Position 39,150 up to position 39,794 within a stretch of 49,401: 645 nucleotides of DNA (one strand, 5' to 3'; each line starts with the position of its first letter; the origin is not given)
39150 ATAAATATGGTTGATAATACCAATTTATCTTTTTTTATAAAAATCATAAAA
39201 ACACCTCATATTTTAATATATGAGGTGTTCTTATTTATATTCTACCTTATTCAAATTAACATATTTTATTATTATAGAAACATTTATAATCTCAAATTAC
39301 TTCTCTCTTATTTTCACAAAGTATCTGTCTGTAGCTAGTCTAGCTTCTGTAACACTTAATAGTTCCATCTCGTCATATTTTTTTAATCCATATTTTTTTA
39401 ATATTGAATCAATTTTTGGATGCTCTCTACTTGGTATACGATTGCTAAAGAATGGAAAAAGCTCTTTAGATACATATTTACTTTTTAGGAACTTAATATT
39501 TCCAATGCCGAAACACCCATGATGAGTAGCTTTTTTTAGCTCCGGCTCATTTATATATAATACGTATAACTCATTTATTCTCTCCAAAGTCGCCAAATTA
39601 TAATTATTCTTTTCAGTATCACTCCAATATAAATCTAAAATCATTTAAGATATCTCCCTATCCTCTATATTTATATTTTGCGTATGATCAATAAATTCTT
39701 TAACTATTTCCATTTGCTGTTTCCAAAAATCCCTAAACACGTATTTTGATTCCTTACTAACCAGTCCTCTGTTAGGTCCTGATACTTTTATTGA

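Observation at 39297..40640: Split HipA-like kinase module in reversed order: kinase core first, HipS-like N-subdomain second, no HipB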

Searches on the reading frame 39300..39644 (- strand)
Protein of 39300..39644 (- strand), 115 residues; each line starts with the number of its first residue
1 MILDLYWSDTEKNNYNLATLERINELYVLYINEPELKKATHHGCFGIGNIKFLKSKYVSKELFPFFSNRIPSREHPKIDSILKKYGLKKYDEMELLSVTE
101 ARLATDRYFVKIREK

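Call 3: search_protein_families(library=pfam, proteins=[window:39300-39644:-], max_evalue=1)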
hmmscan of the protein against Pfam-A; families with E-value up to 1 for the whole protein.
window:39300-39644:- (115 aa): 1 family
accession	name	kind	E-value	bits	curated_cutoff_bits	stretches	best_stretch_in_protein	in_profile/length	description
PF13657.11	Couple_hipA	-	0.012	16.5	22.5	1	54-100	45-89/99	HipA N-terminal domain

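Call 4: search_protein_families(library=ncbifam, proteins=[window:39300-39644:-], max_evalue=1)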
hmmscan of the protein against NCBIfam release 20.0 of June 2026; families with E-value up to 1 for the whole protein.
window:39300-39644:- (115 aa): 1 family
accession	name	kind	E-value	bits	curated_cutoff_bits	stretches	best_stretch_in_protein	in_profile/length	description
TIGR03071.1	couple_hipA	domain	0.0061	16.7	27.8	1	54-99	47-90/101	HipA N-terminal domain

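Call 5: search_protein_families(library=padloc, proteins=[window:39300-39644:-], max_evalue=1)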
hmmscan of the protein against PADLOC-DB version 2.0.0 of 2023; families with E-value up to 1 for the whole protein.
window:39300-39644:- (115 aa): 6 families
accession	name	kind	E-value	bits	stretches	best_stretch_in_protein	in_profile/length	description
PDLC04349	PDC-M03B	-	1.1e-19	69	1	5-108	12-114/232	-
PDLC04352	PDC-M03B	-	2.7e-17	61.1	1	4-108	9-119/250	-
PDLC04348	PDC-M03B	-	4.1e-17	60.7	1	3-108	7-114/248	-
PDLC04347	PDC-M03B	-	2e-13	48.5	1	6-109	10-113/245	-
PDLC04351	PDC-M03B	-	3e-13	47.9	1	5-110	10-118/255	-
PDLC04346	PDC-M03B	-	9.4e-08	30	1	50-109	7-68/262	-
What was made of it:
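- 39297..39644 (-): 115-aa HipS-like protein of the HipN type, without a HIRAN domain. Hallmark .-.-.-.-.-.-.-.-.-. (residues 62-71) and a clade-specific invariant G-C-x-G-I-G loop (43-48). PDC-M03B N-terminal half, E 1.1e-19 (call 5).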

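Call 8: search_solved_structures(query=window:39300-39644:-, max_evalue=10, show_alignments=2)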
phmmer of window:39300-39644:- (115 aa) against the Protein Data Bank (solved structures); distinct sequences matched with E-value up to 10: 1.
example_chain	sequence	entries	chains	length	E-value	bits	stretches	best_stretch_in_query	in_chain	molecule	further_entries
8qcq_6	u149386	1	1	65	0.51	14.2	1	34-88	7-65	Large ribosomal subunit protein bL31-A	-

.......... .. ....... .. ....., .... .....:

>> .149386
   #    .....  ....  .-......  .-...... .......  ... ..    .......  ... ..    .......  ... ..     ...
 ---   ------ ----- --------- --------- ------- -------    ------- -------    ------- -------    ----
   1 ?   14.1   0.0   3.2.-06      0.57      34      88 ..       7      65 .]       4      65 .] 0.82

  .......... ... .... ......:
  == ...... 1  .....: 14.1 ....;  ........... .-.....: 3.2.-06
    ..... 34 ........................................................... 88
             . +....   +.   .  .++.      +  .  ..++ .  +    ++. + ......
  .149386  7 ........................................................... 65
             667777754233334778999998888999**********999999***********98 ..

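Call 16: find_homologous_proteins(query=window:39300-39644:-, max_evalue=0.001)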
Query window:39300-39644:- (115 aa): 24 proteins with E <= 0.001 among 27 candidates.
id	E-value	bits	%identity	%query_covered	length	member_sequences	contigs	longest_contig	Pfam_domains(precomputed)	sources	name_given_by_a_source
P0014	7.7e-70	250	98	100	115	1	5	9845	-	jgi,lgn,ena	-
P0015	3.6e-69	248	97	100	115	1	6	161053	-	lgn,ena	-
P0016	6.5e-69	247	97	100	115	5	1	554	-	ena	-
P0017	3.1e-68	245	97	100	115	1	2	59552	-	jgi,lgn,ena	-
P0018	1.1e-67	243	97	100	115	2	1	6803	-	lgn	-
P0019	7.5e-64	231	91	100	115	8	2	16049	-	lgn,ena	-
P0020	7.0e-58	212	83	100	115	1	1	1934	-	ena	-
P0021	6.6e-55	202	77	99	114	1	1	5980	-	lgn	-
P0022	2.6e-49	184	73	97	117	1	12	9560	-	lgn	-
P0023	4.9e-49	183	74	97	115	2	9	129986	-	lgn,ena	-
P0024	1.1e-47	179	74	97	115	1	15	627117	-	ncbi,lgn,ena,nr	ncbi:MAG: hypothetical protein IKE91_05690 [Clostridia bacterium]|nr:hypothetical protein [Clostridi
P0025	1.3e-47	179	70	99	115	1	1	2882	-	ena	-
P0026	1.7e-47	179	70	98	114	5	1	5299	-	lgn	-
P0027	4.3e-47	177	73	97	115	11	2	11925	-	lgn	-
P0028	9.5e-46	173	69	97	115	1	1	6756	-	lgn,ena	-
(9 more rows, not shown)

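Call 21: search_solved_structures(query=A2, max_evalue=10, show_alignments=3)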
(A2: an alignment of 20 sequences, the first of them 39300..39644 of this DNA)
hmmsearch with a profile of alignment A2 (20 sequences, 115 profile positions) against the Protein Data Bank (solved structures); distinct sequences matched with E-value up to 10: 0.

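Call 29: find_encoding_contigs(protein=P0024, flank=8000, max_places=4)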
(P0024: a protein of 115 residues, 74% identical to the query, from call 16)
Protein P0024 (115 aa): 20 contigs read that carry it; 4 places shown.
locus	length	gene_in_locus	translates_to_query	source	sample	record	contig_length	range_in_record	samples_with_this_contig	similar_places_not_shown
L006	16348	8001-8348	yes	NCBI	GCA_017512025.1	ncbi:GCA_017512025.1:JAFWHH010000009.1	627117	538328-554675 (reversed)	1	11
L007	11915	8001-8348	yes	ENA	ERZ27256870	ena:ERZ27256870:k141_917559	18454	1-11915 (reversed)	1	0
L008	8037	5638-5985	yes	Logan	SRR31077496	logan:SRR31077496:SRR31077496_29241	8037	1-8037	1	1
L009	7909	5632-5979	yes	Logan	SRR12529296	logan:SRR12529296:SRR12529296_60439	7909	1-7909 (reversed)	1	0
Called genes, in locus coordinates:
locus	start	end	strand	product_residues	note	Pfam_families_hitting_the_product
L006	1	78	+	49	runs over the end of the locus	-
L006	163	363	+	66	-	PF01197:Ribosomal_L31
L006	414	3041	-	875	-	PF00690:Cation_ATPase_N, PF00122:E1-E2_ATPase, PF00702:Hydrolase, PF13246:Cation_ATPase, PF00689:Cation_ATPase_C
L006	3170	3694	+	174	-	PF00702:Hydrolase, PF09419:PGP_phosphatase (faint), PF13419:HAD_2 (faint), PF13242:Hydrolase_like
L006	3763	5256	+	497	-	PF00817:IMS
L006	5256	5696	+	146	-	-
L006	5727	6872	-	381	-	-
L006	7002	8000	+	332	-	-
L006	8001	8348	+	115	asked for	-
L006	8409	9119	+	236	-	PF01520:Amidase_3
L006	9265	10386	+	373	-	PF01551:Peptidase_M23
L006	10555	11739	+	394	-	PF01594:AI-2E_transport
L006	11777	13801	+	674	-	PF24898:GGDEF_GdpP, PF01368:DHH, PF02272:DHHA1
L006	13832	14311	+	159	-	-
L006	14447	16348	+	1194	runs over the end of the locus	PF02463:SMC_N, PF13304:AAA_21 (weak), PF13476:AAA_23, PF23649:FKBP15 (faint), PF06470:SMC_hinge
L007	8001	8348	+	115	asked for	-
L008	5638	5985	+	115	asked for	-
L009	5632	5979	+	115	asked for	-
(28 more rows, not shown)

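Call 31: predict_structure(alignment_id=A2)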
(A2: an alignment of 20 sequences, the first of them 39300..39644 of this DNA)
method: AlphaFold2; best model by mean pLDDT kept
length: 115 residues; sequences in the alignment: 20
mean_pLDDT: 92.5   pTM: 0.84
mean pLDDT of the five models: 92.5, 92.5, 92.4, 90.9, 90.8
residues with pLDDT >= 90: 98; 70-90: 12; 50-70: 5; < 50: 0
segments of 3 or more residues with pLDDT < 50: none
pLDDT, mean of each block of 10 residues (from residue 1): 96 96 95 93 81 85 95 95 96 97 94 85
secondary structure, 60 per line:
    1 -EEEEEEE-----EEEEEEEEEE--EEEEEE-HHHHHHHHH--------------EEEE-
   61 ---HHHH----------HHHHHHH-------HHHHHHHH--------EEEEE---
elements in order: E2-8 E14-23 E26-31 H33-41 E56-59 H64-67 H78-84 H92-99 E108-112

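Call 36: fold_search(model_id=the predicted structure, library=pdb)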
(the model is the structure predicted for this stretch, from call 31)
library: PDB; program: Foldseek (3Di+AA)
matches with E <= 10: 509; with E <= 0.001: 0
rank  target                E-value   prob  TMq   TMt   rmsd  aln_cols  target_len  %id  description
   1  6uel_B                1.1e+00  0.25  0.22  0.02   1.9        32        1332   16  CPS1 bound to allosteric inhibitor H3B-193 (released 2020-03-18)
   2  6qd6_J                1.5e+00  0.09  0.16  0.06   7.5        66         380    8  Molecular scaffolds expand the nanobody toolkit for cryo-EM applications: crystal structure of Mb-cHopQ-Nb207 (released 2019-12-18)
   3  4pir_F                1.6e+00  0.15  0.18  0.17   2.2        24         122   21  X-ray structure of the mouse serotonin 5-HT3 receptor (released 2014-08-06)
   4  8w5f_H                1.9e+00  0.20  0.24  0.23   1.8        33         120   15  Cryo-EM structure of Qb-Ab6 (released 2025-02-26)
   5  5o04_E                2.0e+00  0.08  0.17  0.17   7.8        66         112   11  GII.10 Vietnam 026 norovirus protruding domain in complex with Nanobody Nano-26 and Nano-85 (released 2017-10-04)
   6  9mti_H                2.2e+00  0.09  0.25  0.41   9.7        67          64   12  Structure of porcine Fab 15-1 in complex with influenza H3N8 A/Mallard/Alberta/362/2017 hemagglutinin (released 2025-09-24)
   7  8cwv_B                2.2e+00  0.08  0.17  0.15   7.5        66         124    9  Crystal structure of SARS-CoV-2 spike protein receptor-binding domain in complex with a cross-neutralizing nanobody 2- (released 2022-07-06)
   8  8xum_C                2.2e+00  0.07  0.16  0.17   9.0        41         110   10  Structure of LGR4 with RSPO2 (released 2025-01-15)
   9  6g3u_A                2.2e+00  0.07  0.18  0.03   8.4        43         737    9  Structure of Pseudomonas aeruginosa Isocitrate Dehydrogenase, IDH (released 2018-08-01)
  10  6ddm_B                2.3e+00  0.16  0.25  0.14   3.0        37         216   19  Crystal Structure Analysis of the Epitope of an Anti-MICA Antibody (released 2018-10-24)
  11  9fgg_G                2.5e+00  0.13  0.21  0.20   2.2        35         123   20  Cryo-EM structure of the full-length alpha1beta3gamma2 GABA(A) receptor in Saposin A nanodisc bound to GABA and Etomid (released 2025-06-04)
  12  6nmb_B                2.5e+00  0.08  0.17  0.08   6.3        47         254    8  Tranexamic Acid is an Active Site Inhibitor of Urokinase Plasminogen Activator (released 2019-03-06)
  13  8fis_I                2.5e+00  0.08  0.17  0.16   7.2        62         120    8  Structure of Bispecific CAP256V2LS-J3 Fab in complex with BG505 DS-SOSIP.664 (released 2023-02-01)
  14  4b5e_B                2.6e+00  0.13  0.23  0.21   2.3        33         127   12  Crystal Structure of an amyloid-beta binding single chain antibody PS2-8 (released 2013-08-21)
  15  4pir_G                2.6e+00  0.11  0.18  0.17   2.2        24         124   21  X-ray structure of the mouse serotonin 5-HT3 receptor (released 2014-08-06)
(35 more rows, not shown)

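Call 38: search_protein_families(library=pfam, alignment_id=A2, max_evalue=0.1)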
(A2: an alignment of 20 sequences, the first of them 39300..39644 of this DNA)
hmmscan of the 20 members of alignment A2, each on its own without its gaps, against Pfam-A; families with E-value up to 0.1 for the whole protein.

A. member 1, window:39300-39644:- (115 aa): 1 family
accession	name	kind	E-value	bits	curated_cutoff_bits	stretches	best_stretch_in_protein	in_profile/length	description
PF13657.11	Couple_hipA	-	0.012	16.5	22.5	1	54-100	45-89/99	HipA N-terminal domain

B. families by the number of members that match (of 20 scanned): 3 families
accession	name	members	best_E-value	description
PF13657.11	Couple_hipA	17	9.8e-06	HipA N-terminal domain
PF05314.16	Baculo_ODV-E27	1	0.055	Baculovirus occlusion-derived virus envelope protein EC27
PF17162.9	DUF5118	1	0.066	Domain of unknown function (DUF5118)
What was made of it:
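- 39297..39644 (-): Couple_hipA is hit by 17 of 20 members (call 38).
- On hipBST (tripartite split HipA): Couple_hipA is hit by 17 of 20 members, best E 9.8e-6 (call 38).
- Checked: 17 of 20 relatives of the small protein hit Pfam Couple_hipA, best E 9.8e-6 (call 38).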

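Call 44: find_homologous_proteins(query=A2, max_evalue=0.001)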
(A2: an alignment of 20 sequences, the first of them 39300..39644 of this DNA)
Query A2 (20 sequences) (115 aa, profile of the alignment): 186 proteins with E <= 0.001 among 1135 candidates; the best 120 are listed.
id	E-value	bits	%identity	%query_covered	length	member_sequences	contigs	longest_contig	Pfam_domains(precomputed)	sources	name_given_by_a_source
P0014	1.6e-55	204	98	100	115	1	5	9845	-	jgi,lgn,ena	-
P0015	2.0e-55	204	97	100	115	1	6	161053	-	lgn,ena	-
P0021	3.2e-55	203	77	99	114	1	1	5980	-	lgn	-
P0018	4.1e-55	203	97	100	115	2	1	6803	-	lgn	-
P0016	5.5e-55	202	97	100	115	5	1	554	-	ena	-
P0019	6.8e-55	202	91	100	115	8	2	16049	-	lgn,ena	-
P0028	2.3e-54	200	69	97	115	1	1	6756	-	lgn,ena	-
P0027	2.7e-54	200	73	97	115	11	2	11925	-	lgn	-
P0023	3.1e-54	200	74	97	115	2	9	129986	-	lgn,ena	-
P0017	4.3e-54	200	97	100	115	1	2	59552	-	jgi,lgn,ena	-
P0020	9.3e-54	198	83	100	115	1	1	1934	-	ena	-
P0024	2.6e-53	197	74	97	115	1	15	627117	-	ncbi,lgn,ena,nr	ncbi:MAG: hypothetical protein IKE91_05690 [Clostridia bacterium]|nr:hypothetical protein [Clostridi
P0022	4.7e-53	196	73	97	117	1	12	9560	-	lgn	-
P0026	6.1e-53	196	70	98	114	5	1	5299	-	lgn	-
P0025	7.5e-53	196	70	99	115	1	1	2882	-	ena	-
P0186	9.3e-49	182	66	96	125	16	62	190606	-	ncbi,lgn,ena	-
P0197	5.5e-46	173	59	97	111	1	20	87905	-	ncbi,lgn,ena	-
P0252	6.2e-40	154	46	97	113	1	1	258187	-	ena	-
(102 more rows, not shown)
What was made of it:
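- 39297..39644 (-): All listed relatives are 109-134 aa (calls 16, 44).
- On hipIN / PADLOC PDC-M03: All listed relatives are 109-134 aa (call 44).
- The two-gene form and the roughly 115-aa length are conserved in at least 186 clusters (call 44).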

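Call 46: find_encoding_contigs(protein=P0186, flank=7000, max_places=3)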
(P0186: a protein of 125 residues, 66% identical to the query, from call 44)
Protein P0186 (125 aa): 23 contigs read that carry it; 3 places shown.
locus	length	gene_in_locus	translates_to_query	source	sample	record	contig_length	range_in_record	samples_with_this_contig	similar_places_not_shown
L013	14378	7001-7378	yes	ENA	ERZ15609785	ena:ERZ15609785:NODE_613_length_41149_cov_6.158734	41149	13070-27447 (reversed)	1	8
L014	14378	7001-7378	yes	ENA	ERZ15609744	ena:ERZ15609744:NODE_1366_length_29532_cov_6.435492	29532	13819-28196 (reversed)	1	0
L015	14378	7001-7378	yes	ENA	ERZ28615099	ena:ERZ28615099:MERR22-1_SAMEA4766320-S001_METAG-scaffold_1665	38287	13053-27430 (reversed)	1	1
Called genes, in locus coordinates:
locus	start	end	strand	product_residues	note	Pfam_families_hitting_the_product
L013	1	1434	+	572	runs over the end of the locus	PF02463:SMC_N (weak), PF11398:DUF2813 (weak), PF13175:AAA_15, PF13555:AAA_29 (faint), PF13304:AAA_21, PF13175:AAA_15, PF20469:OLD-like_TOPRIM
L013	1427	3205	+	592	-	PF00580:UvrD-helicase, PF13245:AAA_19, PF13361:UvrD_C, PF13538:UvrD_C_2 (faint)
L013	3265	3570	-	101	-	-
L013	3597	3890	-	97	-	-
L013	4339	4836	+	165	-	PF00702:Hydrolase, PF09419:PGP_phosphatase (weak), PF13419:HAD_2 (weak), PF13242:Hydrolase_like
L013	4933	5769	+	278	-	PF00160:Pro_isomerase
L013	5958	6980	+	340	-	-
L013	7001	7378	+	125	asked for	-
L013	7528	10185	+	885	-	PF00690:Cation_ATPase_N, PF00122:E1-E2_ATPase, PF00702:Hydrolase, PF13246:Cation_ATPase, PF00689:Cation_ATPase_C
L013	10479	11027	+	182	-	PF01520:Amidase_3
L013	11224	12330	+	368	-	PF01551:Peptidase_M23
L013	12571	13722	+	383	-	PF01594:AI-2E_transport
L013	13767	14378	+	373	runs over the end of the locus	-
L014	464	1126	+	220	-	PF00149:Metallophos (weak)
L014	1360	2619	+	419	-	PF13304:AAA_21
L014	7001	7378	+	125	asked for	-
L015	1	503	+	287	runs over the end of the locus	PF04556:DpnII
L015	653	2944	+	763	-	PF13304:AAA_21 (faint)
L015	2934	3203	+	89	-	-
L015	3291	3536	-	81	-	-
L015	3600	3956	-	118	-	PF14198:TnpV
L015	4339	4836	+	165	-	PF00702:Hydrolase, PF09419:PGP_phosphatase (weak), PF13419:HAD_2 (weak), PF13242:Hydrolase_like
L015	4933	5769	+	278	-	PF00160:Pro_isomerase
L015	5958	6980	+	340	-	-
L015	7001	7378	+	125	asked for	-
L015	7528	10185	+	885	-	PF00690:Cation_ATPase_N, PF00122:E1-E2_ATPase, PF00702:Hydrolase, PF13246:Cation_ATPase, PF00689:Cation_ATPase_C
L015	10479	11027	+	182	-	PF01520:Amidase_3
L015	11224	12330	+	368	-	PF01551:Peptidase_M23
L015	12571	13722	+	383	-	PF01594:AI-2E_transport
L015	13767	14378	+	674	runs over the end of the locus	PF24898:GGDEF_GdpP, PF01368:DHH, PF02272:DHHA1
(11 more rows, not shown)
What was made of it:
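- A variable stretch of defence-type genes lies 1-3 kb away in one lineage (call 46). A variable stretch of defence-type genes lies nearby in L013-L015 (call 46).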

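Call 47: find_encoding_contigs(protein=P0197, flank=7000, max_places=3)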
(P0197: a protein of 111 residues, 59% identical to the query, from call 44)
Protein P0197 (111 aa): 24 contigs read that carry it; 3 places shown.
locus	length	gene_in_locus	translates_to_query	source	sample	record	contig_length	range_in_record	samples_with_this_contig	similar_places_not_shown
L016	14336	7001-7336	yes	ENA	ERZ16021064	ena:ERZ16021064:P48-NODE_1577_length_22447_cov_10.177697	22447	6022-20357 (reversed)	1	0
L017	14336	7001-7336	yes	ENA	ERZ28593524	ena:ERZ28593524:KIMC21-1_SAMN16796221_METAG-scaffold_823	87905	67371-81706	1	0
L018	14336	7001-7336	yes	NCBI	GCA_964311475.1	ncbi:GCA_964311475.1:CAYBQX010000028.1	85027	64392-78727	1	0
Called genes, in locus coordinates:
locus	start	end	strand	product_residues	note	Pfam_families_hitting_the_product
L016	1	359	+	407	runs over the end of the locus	PF01546:Peptidase_M20, PF07687:M20_dimer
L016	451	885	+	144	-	PF12773:DZR (weak), PF13240:Zn_Ribbon_1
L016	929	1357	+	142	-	PF13240:Zn_Ribbon_1 (weak), PF13828:DUF4190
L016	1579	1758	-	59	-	-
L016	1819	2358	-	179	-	PF14512:TM1586_NiRdase (faint), PF00881:Nitroreductase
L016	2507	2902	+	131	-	PF00293:NUDIX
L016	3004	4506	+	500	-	PF01266:DAO, PF00355:Rieske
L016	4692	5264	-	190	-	-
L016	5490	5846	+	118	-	PF00462:Glutaredoxin (weak), PF03960:ArsC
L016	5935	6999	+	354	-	PF07804:HipA_C (faint)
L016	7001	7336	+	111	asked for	-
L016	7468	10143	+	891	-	PF00690:Cation_ATPase_N, PF00122:E1-E2_ATPase, PF00702:Hydrolase, PF13246:Cation_ATPase, PF00689:Cation_ATPase_C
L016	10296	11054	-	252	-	-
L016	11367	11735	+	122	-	PF03703:bPH_2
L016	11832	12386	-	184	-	PF14278:TetR_C_8 (weak)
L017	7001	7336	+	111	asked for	-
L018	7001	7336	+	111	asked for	-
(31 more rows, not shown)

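Call 48: find_encoding_contigs(protein=P0252, flank=7000, max_places=2)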
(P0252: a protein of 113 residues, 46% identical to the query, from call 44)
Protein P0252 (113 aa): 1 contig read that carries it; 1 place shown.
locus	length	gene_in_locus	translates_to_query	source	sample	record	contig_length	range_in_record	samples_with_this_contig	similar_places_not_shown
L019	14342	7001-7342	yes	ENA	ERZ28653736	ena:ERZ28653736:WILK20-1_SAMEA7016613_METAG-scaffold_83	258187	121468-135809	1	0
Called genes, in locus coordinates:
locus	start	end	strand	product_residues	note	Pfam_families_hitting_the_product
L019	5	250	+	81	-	-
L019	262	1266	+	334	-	PF01078:Mg_chelatase (faint), PF05496:RuvB_N, PF00004:AAA, PF07728:AAA_5, PF17864:AAA_lid_4, PF05491:WHD_RuvB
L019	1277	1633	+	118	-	-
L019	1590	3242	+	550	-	-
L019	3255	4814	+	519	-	PF01266:DAO (faint), PF01593:Amino_oxidase, PF03486:HI0933_like (faint), PF13450:NAD_binding_8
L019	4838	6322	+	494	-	-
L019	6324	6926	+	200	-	PF02677:QueH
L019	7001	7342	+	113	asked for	-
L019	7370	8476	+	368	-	-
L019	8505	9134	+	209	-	PF12706:Lactamase_B_2, PF13483:Lactamase_B_3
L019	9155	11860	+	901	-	PF02739:5_3_exonuc_N, PF01367:5_3_exonuc, PF01612:DNA_pol_A_exo1 (weak), PF22619:DNA_polI_exo1 (weak), PF00476:DNA_pol_A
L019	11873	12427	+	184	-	PF01464:SLT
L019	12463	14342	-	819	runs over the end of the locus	PF01136:Peptidase_U32, PF12392:DUF3656, PF01136:Peptidase_U32 (weak)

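Call 69: search_dna_similar(query=window:39300-39644:-, collection=plasmids, mode=protein, max_evalue=0.01, max_rows=15)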
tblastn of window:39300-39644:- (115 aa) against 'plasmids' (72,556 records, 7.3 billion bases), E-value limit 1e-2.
No match.

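Call 70: search_dna_similar(query=window:39300-39644:-, collection=phages, mode=protein, max_evalue=0.01, max_rows=15)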
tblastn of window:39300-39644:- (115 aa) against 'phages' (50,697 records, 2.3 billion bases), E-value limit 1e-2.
Records with a match: 1; places in all: 1; records where one place covers at least 80% of the query: 0.
Best place of each record, by identity: <60% 1.
By first word of the organism name: Clostridioides 1.
By host as written in the record: Clostridioides difficile CD500-12 1.
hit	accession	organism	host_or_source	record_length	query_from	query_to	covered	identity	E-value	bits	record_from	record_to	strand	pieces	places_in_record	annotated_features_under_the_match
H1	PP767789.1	Clostridioides phage phiCDKH02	Clostridioides difficile CD500-12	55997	33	106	64%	33.8%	8e-5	45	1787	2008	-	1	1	HIRAN domain-containing protein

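Call 71: get_annotated_region(hit=H1, flank=4000)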
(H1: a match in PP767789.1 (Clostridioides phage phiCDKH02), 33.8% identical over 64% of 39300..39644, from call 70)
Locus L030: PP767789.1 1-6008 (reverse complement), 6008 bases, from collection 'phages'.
description: Clostridioides phage phiCDKH02, complete genome.
organism: Clostridioides phage phiCDKH02 (NCBI taxid 3145026)
taxonomy: Viruses
host: Clostridioides difficile CD500-12; source: clinical sample; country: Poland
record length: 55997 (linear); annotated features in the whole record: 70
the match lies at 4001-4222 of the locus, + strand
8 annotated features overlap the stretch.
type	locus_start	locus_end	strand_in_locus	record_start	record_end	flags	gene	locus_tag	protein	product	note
CDS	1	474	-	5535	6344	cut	-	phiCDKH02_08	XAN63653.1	antirepressor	-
CDS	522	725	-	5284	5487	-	-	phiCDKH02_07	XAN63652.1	helix-turn-helix domain-containing protein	-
CDS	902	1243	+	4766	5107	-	-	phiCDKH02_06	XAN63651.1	XRE family transcriptional regulator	-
CDS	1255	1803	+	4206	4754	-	-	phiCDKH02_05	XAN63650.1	helix-turn-helix transcriptional regulator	-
CDS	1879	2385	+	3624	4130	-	-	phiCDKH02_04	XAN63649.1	ImmA/IrrE family metallo-endopeptidase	-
CDS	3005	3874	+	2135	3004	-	-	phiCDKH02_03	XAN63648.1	HipA domain-containing protein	-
CDS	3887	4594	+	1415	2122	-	-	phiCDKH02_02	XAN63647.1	HIRAN domain-containing protein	-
CDS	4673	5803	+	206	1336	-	-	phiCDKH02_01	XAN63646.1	site-specific integrase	-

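Call 72: search_protein_families(library=padloc, proteins=[L030:3005-3871:+, L030:3887-4591:+], max_evalue=0.001)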
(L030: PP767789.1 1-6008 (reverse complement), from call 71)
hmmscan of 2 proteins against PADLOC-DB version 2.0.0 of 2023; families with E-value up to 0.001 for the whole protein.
L030:3005-3871:+ (289 aa): 9 families
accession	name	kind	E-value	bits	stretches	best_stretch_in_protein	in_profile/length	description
PDLC04339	PDC-M03A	-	5.5e-140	463.8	1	1-288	1-289/293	-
PDLC04340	PDC-M03A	-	5.4e-67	224.2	1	2-287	3-276/280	-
PDLC04344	PDC-M03A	-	1.9e-39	133.9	1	19-280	22-295/305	-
PDLC04342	PDC-M03A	-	7.2e-37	125.5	1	18-202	20-218/299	-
PDLC04345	PDC-M03A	-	1.8e-32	110.8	1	19-273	19-288/302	-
PDLC04343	PDC-M03A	-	2.4e-25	87.3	1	19-284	92-367/370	-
PDLC04341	PDC-M03A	-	1.2e-15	55.7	2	32-115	29-111/294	-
PDLC04338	PDC-M03A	-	2.5e-12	44.5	1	44-265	153-386/428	-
PDLC04337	PDC-M03A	-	1.3e-05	22.9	1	136-191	89-147/250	-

L030:3887-4591:+ (235 aa): 6 families
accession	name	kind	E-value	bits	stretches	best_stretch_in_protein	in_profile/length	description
PDLC04349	PDC-M03B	-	1.3e-109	363.3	1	1-229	1-229/232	-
PDLC04352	PDC-M03B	-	9.8e-60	200.2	1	8-229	6-228/250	-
PDLC04348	PDC-M03B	-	4.6e-46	155.5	1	9-218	6-216/248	-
PDLC04347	PDC-M03B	-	2.8e-43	146.3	1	9-216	6-212/245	-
PDLC04351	PDC-M03B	-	1.4e-29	101.5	1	8-219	6-218/255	-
PDLC04346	PDC-M03B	-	9e-15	53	1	52-218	3-172/262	-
